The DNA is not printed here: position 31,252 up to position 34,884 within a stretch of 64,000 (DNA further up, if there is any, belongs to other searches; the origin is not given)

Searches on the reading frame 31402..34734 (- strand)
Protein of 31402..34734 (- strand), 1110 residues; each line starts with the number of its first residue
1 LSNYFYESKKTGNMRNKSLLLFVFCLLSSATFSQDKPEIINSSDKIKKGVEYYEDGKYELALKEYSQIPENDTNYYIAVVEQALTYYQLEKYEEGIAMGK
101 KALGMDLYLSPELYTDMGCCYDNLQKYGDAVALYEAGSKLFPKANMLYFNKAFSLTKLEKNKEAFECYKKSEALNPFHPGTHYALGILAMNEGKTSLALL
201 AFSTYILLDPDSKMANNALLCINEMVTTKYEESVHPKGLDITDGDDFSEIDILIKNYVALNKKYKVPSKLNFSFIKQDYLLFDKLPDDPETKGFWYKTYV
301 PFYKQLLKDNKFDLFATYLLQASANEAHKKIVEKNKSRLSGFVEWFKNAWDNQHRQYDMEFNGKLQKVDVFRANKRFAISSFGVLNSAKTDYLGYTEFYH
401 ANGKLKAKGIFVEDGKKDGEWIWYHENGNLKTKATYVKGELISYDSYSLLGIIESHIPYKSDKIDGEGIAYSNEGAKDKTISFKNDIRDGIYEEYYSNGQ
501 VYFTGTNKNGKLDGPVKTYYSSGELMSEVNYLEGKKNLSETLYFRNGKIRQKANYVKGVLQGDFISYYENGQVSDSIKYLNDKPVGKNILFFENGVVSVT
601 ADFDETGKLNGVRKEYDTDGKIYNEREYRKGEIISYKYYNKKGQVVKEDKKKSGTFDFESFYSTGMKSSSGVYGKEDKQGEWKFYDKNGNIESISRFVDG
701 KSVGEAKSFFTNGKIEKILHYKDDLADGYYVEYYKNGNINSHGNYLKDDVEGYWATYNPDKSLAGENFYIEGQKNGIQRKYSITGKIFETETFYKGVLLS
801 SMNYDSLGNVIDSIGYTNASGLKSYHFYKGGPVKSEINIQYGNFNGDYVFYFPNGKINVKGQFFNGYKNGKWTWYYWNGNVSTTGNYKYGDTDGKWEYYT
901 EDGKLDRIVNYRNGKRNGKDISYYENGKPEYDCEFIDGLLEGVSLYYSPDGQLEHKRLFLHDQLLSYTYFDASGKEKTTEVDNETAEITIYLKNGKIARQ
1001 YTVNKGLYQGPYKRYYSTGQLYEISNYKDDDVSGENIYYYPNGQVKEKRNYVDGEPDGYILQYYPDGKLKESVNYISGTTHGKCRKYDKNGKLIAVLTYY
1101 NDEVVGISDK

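Call 12: search_protein_families(library=pfam, proteins=[window:31402-34734:-], max_evalue=0.01)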
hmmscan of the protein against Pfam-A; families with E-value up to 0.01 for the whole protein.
window:31402-34734:- (1110 aa): 9 families
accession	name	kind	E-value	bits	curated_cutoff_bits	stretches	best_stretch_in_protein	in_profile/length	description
PF07661.19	MORN_2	-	3.5e-52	168.6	29.6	4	417-437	1-21/22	MORN repeat variant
PF07719.23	TPR_2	-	1.3e-13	50.4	27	0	111-143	1-33/34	Tetratricopeptide repeat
PF00515.34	TPR_1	-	4.5e-11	42.5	27.8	1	148-176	4-32/34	Tetratricopeptide repeat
PF13181.12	TPR_8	-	2.3e-07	30.8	25.7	0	147-177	3-33/34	Tetratricopeptide repeat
PF13432.12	TPR_16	-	6.5e-07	30.1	32.7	0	121-179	7-65/65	Tetratricopeptide repeat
PF13414.12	TPR_11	-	0.00046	20.3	26.8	0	156-188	5-37/42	TPR repeat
PF13424.12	TPR_12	-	0.0018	18.9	30.1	0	82-140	9-74/77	Tetratricopeptide repeat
PF12895.13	ANAPC3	-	0.0021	18.8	27.2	0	52-98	33-78/82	Anaphase-promoting complex, cyclosome, subunit 3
PF15613.11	WSD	-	0.0021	18.6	25.4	0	668-706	21-59/69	Williams-Beuren syndrome DDT (WSD), D-TOX E motif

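Call 13: search_protein_families(library=ncbifam, proteins=[window:31402-34734:-], max_evalue=0.01)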
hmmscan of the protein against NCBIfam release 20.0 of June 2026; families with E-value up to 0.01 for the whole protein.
window:31402-34734:- (1110 aa): 8 families
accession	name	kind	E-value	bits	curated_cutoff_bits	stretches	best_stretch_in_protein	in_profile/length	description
NF033566.1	adhes_LIC20035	equivalog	4e-30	105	250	5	646-748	158-263/434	LIC20035 family adhesin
NF040959.1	MamA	equivalog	6.3e-10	38.8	200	1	49-174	78-202/204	magnetosome protein MamA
NF033762.1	social_mot_Tgl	equivalog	3.4e-05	23.3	225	1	41-206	30-197/252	social motility TPR repeat lipoprotein Tgl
NF011886.0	PRK15359.1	equivalog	4.9e-05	23.1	146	0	45-136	27-117/144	type III secretion system chaperone protein SscB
TIGR02521.1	type_IV_pilW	equivalog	0.0007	19.2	154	1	42-205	31-195/234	type IV pilus biogenesis/stability protein PilW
NF033758.1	gliding_GltE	equivalog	0.00086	18.4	225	1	54-173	234-353/411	adventurous gliding motility TPR repeat lipoprotein GltE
TIGR04510.1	mod_pep_cyc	subfamily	0.0013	17.3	400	1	48-218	404-575/814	putative peptide modification system cyclase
TIGR02552.1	LcrH_SycD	equivalog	0.002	17.9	104.8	0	115-169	56-110/136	SycD/LcrH family type III secretion system chaperone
